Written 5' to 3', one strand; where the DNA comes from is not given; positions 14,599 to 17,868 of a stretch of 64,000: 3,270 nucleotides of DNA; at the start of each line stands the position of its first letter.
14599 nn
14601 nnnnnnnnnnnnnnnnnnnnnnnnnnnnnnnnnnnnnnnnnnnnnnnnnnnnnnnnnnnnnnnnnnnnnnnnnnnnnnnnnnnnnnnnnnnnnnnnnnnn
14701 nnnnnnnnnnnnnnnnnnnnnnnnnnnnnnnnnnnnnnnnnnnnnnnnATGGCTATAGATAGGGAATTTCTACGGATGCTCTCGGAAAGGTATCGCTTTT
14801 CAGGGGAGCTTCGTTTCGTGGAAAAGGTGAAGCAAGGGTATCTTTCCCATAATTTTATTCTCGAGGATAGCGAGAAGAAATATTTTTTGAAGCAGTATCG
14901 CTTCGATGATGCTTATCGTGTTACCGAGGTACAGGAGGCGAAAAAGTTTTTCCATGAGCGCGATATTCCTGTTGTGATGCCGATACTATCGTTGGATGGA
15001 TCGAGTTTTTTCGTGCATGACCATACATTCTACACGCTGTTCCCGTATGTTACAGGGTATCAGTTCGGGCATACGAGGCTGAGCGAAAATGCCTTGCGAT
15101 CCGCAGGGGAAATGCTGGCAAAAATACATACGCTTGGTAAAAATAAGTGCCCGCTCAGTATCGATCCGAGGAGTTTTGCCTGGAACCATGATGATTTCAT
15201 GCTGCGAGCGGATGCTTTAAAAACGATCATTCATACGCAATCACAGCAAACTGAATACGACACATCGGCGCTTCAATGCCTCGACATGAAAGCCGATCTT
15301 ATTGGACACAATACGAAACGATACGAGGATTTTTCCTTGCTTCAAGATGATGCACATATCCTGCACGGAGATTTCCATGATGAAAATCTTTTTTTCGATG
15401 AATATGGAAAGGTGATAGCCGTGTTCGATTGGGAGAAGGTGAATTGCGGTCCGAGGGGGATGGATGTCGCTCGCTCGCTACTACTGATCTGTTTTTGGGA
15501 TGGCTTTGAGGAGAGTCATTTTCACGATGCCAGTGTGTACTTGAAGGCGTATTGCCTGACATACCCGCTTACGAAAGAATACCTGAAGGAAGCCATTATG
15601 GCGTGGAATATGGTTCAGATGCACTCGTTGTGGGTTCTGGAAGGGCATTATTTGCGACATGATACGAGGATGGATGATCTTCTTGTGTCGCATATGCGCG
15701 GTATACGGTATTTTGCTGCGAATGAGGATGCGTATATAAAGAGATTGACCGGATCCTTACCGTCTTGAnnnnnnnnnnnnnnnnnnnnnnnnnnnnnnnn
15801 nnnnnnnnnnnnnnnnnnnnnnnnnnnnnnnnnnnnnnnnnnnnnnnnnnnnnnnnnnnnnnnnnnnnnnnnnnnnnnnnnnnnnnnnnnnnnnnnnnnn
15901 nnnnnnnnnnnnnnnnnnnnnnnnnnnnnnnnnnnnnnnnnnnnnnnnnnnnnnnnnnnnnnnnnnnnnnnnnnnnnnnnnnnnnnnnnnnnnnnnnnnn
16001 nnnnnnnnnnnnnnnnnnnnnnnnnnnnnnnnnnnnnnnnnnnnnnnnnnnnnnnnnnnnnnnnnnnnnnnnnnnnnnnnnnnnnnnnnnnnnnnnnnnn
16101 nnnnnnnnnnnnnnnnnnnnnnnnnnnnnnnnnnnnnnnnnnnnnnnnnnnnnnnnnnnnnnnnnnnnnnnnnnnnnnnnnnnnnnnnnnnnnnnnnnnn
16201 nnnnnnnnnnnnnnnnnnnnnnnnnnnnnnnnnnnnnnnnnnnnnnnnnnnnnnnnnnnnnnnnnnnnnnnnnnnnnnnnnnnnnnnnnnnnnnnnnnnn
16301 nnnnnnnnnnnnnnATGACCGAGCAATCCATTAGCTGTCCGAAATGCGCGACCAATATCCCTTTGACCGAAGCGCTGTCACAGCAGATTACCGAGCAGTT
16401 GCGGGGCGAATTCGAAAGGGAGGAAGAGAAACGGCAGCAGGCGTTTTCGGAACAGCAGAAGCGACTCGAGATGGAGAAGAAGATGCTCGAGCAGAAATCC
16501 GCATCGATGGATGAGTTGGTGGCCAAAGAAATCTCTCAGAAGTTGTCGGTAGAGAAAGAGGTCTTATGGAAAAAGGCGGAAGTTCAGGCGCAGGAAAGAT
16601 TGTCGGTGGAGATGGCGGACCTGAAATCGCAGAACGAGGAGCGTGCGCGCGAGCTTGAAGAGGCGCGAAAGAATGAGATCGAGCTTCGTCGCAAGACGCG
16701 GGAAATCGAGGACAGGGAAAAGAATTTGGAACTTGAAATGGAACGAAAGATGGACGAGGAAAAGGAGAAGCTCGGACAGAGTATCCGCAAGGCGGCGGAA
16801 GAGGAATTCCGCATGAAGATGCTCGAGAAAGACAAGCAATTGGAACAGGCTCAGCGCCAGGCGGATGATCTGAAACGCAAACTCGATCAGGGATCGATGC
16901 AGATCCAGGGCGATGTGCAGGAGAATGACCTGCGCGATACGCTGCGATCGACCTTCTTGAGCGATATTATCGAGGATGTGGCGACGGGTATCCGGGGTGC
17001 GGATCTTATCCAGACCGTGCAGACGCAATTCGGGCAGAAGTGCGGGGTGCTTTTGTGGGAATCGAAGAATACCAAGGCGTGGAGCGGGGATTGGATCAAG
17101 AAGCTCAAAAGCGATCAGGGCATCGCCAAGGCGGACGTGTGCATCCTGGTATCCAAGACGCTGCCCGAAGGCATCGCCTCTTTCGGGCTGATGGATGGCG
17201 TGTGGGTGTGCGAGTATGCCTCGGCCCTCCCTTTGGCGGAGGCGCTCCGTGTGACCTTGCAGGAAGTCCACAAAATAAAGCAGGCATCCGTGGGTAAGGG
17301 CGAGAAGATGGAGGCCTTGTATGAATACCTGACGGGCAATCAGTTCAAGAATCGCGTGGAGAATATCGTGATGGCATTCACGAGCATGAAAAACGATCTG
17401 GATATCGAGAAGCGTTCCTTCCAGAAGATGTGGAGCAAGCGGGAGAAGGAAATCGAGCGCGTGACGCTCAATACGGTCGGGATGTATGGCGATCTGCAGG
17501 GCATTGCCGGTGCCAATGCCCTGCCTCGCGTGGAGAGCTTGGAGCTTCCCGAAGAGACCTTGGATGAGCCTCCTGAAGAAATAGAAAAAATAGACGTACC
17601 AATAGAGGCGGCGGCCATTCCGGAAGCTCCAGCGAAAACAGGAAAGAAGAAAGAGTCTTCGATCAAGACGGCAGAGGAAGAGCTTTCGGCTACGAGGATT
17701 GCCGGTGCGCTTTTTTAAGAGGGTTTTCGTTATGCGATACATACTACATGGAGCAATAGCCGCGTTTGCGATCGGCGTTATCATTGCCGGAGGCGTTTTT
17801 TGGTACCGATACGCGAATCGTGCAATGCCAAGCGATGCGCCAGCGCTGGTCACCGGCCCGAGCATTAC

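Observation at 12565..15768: lexA-headed five-gene operon encoding an NDT-like enzyme, an ORF6N protein, a Nudix hydrolase and an APH-type kinase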

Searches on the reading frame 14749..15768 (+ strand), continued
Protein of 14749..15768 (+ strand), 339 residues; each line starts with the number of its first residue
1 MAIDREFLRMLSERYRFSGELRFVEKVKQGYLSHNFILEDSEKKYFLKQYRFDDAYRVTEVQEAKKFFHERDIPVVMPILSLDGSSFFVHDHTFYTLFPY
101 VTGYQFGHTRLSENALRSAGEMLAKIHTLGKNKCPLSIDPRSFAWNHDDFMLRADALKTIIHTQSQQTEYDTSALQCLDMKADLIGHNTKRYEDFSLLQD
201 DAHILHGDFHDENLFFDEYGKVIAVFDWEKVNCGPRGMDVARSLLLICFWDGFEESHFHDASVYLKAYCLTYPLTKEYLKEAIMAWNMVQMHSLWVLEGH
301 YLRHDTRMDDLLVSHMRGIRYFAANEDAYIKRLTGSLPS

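Call 93: fold_search(model_id=the predicted structure, library=pdb)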
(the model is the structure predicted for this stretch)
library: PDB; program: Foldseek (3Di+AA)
matches with E <= 10: 1691; with E <= 0.001: 218
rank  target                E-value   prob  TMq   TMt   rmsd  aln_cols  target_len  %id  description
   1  2ppq                  7.6e-13  1.00  0.66  0.72   4.4       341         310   14  Crystal structure of the homoserine kinase from Agrobacterium tumefaciens (released 2007-06-05)
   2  3i0o                  2.2e-12  1.00  0.62  0.64   6.4       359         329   14  Crystal Structure of Spectinomycin Phosphotransferase, APH(9)-Ia, in complex with ADP and Spectinomcyin (released 2010-01-19)
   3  2q83_B                3.2e-12  1.00  0.58  0.59   7.2       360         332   14  Crystal structure of ytaA (2635576) from Bacillus subtilis at 2.50 A resolution (released 2007-06-26)
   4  4ocj                  3.7e-12  1.00  0.69  0.66   5.3       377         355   14  N-acetylhexosamine 1-phosphate kinase in complex with GlcNAc (released 2014-05-14)
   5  6sui                  3.7e-12  1.00  0.63  0.64   6.6       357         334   16  AMICOUMACIN KINASE AMIN (released 2020-07-22)
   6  4wh2                  3.7e-12  1.00  0.63  0.61   6.2       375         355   14  N-acetylhexosamine 1-kinase in complex with ADP (released 2015-02-18)
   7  2q83_A                3.9e-12  1.00  0.59  0.60   7.1       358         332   15  Crystal structure of ytaA (2635576) from Bacillus subtilis at 2.50 A resolution (released 2007-06-26)
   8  4pdy                  3.9e-12  1.00  0.58  0.59   6.9       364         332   13  Crystal structure of aminoglycoside phosphotransferase from Alicyclobacillus acidocaldarius subsp. acidocaldarius DSM 44 (released 2014-05-07)
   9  4wh1                  4.8e-12  1.00  0.58  0.56   7.5       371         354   12  N-Acetylhexosamine 1-kinase (ligand free) (released 2015-02-11)
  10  4wh3                  5.9e-12  1.00  0.60  0.57   7.0       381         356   13  N-acetylhexosamine 1-kinase in complex with ATP (released 2015-02-18)
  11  3i0q                  9.0e-12  1.00  0.57  0.60   6.7       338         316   13  Crystal Structure of the AMP-bound complex of Spectinomycin Phosphotransferase, APH(9)-Ia (released 2010-01-19)
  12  3i1a_B                1.0e-11  1.00  0.56  0.57   7.3       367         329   13  Crystal Structure of apo Spectinomycin Phosphotransferase, APH(9)-Ia (released 2010-01-19)
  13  6sv5                  1.2e-11  1.00  0.64  0.66   5.9       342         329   15  Amicoumacin kinase AmiN in complex with ATP (released 2020-07-22)
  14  4ocu                  1.7e-11  1.00  0.69  0.66   6.0       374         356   14  N-acetylhexosamine 1-phosphate kinase_ATCC15697 in complex with GlcNAc (released 2014-05-14)
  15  4ocv                  2.9e-11  1.00  0.66  0.63   6.3       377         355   13  N-acetylhexosamine 1-phosphate kinase_ATCC15697 in complex with GlcNAc and AMPPNP (released 2014-05-14)
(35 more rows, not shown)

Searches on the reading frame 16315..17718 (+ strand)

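Call 3: search_protein_families(library=pfam, proteins=[window:16315-17718:+], max_evalue=0.01)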
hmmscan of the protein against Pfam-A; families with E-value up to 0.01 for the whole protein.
window:16315-17718:+ (467 aa): 1 family
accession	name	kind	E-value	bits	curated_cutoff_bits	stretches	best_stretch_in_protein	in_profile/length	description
PF09903.14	DUF2130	-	2.3e-64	217.6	26.7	1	168-412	4-253/255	Uncharacterized protein conserved in bacteria (DUF2130)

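Call 40: search_protein_families(library=ncbifam, proteins=[window:16315-17718:+], max_evalue=0.01)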
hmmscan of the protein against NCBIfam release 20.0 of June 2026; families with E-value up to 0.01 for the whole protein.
window:16315-17718:+ (467 aa): 0 families

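Call 41: search_protein_families(library=padloc, proteins=[window:16315-17718:+], max_evalue=0.01)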
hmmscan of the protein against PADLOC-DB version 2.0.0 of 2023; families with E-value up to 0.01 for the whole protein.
window:16315-17718:+ (467 aa): 1 family
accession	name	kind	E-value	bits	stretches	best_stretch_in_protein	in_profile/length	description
PDLC03859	LmuB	-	0.0047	14.2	0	171-428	280-449/611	-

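Call 42: search_protein_families(library=phrogs, proteins=[window:16315-17718:+], max_evalue=0.001)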
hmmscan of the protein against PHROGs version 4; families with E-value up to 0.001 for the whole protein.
window:16315-17718:+ (467 aa): 0 families
